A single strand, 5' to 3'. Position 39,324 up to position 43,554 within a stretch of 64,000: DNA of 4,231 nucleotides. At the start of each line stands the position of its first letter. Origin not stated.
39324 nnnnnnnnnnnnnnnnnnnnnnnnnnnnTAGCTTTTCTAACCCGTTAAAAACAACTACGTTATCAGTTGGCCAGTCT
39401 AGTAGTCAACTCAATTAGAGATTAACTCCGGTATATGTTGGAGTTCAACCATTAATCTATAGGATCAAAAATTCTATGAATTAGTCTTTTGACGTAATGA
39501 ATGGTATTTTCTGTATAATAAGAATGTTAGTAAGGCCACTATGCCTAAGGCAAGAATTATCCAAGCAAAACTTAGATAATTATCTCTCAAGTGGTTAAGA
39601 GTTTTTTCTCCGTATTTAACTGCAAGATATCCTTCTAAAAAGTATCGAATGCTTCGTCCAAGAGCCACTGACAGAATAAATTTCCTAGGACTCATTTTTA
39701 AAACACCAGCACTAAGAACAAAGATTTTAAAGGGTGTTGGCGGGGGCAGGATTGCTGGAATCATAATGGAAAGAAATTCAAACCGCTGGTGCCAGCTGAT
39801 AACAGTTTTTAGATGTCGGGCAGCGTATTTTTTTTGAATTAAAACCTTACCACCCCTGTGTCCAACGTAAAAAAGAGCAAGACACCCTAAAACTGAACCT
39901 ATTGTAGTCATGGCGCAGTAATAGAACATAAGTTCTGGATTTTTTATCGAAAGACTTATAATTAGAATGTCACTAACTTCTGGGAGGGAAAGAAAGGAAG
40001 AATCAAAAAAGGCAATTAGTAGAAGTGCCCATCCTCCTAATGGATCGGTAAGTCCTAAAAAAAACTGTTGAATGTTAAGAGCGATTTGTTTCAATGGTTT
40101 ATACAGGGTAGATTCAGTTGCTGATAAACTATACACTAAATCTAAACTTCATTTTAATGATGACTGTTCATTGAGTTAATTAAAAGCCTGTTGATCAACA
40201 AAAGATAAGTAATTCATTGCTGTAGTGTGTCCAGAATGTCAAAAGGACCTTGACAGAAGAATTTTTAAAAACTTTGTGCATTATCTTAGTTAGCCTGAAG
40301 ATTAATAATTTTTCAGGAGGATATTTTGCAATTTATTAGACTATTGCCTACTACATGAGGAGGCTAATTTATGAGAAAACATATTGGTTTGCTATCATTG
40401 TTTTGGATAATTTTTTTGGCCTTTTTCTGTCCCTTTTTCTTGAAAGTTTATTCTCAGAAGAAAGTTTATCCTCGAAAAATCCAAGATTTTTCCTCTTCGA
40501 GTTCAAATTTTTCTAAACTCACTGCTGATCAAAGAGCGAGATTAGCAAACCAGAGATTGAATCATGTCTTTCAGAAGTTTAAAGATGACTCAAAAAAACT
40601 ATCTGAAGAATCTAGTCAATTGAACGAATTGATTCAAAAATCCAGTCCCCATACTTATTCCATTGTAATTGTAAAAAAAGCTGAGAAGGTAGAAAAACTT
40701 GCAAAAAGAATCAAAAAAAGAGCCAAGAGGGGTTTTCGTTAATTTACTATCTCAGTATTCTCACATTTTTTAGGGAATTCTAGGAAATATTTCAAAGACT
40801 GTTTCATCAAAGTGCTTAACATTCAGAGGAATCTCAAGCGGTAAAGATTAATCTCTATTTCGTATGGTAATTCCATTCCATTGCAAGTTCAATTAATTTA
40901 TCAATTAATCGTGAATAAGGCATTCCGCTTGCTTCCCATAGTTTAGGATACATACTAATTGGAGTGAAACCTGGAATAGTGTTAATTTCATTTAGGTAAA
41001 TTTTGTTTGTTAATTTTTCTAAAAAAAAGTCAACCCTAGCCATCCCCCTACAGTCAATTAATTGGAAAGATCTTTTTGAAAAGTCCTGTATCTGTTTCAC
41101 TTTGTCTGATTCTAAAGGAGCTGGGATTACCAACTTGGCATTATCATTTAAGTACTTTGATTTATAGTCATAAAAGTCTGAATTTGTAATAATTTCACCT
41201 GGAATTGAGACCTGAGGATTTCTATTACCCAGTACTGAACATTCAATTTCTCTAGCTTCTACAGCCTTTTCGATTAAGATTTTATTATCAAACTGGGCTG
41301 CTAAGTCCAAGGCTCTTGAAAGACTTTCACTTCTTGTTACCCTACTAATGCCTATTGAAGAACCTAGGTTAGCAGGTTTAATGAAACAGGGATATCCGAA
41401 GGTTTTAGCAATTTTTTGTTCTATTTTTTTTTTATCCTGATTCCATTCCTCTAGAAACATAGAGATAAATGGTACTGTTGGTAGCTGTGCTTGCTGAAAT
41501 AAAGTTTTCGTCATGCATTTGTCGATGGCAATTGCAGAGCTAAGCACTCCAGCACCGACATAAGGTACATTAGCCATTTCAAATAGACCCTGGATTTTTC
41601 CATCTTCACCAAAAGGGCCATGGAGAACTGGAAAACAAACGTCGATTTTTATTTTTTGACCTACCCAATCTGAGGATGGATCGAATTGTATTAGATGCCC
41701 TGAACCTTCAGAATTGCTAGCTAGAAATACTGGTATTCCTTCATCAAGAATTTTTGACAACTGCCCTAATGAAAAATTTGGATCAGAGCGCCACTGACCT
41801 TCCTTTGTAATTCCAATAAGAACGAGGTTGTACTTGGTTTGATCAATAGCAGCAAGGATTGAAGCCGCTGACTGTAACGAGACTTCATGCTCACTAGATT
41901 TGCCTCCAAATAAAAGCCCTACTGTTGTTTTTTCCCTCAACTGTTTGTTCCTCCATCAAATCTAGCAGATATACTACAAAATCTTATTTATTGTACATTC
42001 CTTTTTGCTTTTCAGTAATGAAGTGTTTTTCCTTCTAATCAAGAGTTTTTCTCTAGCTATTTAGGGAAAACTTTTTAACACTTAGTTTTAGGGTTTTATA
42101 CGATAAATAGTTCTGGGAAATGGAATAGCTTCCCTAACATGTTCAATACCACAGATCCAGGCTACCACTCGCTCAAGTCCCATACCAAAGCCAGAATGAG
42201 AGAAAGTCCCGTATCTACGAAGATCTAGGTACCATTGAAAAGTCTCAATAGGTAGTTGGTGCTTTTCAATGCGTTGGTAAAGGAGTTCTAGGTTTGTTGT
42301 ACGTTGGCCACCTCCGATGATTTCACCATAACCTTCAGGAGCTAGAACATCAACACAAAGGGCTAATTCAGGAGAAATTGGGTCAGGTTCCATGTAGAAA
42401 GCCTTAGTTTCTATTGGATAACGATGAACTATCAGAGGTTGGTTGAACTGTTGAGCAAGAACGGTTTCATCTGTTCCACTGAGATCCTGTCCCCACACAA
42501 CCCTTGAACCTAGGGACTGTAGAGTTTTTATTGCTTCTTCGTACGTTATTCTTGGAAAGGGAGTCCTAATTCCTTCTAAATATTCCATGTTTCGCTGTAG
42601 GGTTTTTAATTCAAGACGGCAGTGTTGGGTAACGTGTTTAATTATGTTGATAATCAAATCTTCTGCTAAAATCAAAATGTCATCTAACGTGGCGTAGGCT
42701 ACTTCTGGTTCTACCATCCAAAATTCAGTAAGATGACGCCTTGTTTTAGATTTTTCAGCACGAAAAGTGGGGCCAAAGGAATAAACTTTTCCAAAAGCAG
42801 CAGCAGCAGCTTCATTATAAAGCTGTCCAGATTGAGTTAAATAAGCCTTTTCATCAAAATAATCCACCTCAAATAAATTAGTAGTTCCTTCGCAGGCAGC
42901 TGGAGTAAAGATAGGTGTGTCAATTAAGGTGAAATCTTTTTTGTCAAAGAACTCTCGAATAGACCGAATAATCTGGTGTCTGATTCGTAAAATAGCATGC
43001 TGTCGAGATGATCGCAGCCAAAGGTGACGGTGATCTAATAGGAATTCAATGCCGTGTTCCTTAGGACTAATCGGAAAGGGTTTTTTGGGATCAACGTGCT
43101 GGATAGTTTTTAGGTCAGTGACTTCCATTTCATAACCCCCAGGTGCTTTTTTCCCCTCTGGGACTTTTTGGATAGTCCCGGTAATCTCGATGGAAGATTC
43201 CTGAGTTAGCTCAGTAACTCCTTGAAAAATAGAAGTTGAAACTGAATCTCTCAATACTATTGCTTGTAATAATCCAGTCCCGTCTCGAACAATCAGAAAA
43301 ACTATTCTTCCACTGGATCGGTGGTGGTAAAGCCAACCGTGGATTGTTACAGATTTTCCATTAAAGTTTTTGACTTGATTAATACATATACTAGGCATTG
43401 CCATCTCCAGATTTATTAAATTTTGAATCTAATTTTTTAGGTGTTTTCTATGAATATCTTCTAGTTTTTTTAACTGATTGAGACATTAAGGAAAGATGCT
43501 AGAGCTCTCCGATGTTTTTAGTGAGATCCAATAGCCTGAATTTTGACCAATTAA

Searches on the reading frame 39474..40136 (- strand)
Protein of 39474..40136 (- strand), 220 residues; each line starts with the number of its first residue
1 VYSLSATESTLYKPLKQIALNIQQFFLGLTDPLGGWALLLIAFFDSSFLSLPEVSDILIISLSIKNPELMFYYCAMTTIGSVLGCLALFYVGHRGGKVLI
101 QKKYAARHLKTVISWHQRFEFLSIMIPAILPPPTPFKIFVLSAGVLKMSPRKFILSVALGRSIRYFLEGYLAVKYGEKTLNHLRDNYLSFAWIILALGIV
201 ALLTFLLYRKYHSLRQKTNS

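Call 25: search_protein_families(library=pfam, proteins=[window:39474-40136:-], max_evalue=0.0001)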
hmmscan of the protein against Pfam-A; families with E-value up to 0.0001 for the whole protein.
window:39474-40136:- (220 aa): 1 family
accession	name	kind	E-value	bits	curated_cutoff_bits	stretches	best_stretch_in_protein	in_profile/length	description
PF09335.16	VTT_dom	-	3.1e-12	47.5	33.9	1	75-171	21-120/123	VTT domain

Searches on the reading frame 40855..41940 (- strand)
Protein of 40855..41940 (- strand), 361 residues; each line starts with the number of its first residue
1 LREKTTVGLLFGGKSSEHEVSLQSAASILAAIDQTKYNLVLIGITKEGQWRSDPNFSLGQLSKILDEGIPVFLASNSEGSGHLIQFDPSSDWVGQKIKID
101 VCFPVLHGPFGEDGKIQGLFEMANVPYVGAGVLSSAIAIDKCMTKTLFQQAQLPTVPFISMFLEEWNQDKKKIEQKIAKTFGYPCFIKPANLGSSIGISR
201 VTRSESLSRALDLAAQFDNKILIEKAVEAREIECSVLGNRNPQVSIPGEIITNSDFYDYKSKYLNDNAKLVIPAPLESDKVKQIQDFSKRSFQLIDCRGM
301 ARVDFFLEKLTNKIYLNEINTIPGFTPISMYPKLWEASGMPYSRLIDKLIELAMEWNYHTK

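Call 25: search_protein_families(library=pfam, proteins=[window:40855-41940:-], max_evalue=0.0001)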
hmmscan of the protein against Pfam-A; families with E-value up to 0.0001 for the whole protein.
window:40855-41940:- (361 aa): 4 families
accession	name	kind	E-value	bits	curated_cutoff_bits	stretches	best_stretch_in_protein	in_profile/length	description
PF07478.18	Dala_Dala_lig_C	-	9e-78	260.9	24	1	147-351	1-204/204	D-ala D-ala ligase C-terminus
PF01820.27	Dala_Dala_lig_N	-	4.9e-35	121.1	34.6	1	7-130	2-121/121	D-ala D-ala ligase N-terminus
PF02786.22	CPSase_L_D2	-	1.1e-10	41.9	19.8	1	140-321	1-178/211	Carbamoyl-phosphate synthase L chain, ATP binding domain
PF02222.28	ATP-grasp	-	2.6e-10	40.7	27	1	147-320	2-160/179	ATP-grasp domain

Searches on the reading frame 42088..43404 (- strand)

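Call 75: search_protein_families(library=pfam, proteins=[window:42088-43404:-], max_evalue=0.0001)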
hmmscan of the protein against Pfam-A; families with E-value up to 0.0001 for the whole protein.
window:42088-43404:- (438 aa): 2 families
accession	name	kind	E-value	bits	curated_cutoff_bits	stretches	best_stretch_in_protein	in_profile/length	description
PF00152.25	tRNA-synt_2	-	1e-72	245.3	25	1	120-432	3-307/308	tRNA synthetases class II (D, K and N)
PF01336.31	tRNA_anti-codon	-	1.8e-11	44.3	27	1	19-100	1-74/75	OB-fold nucleic acid binding domain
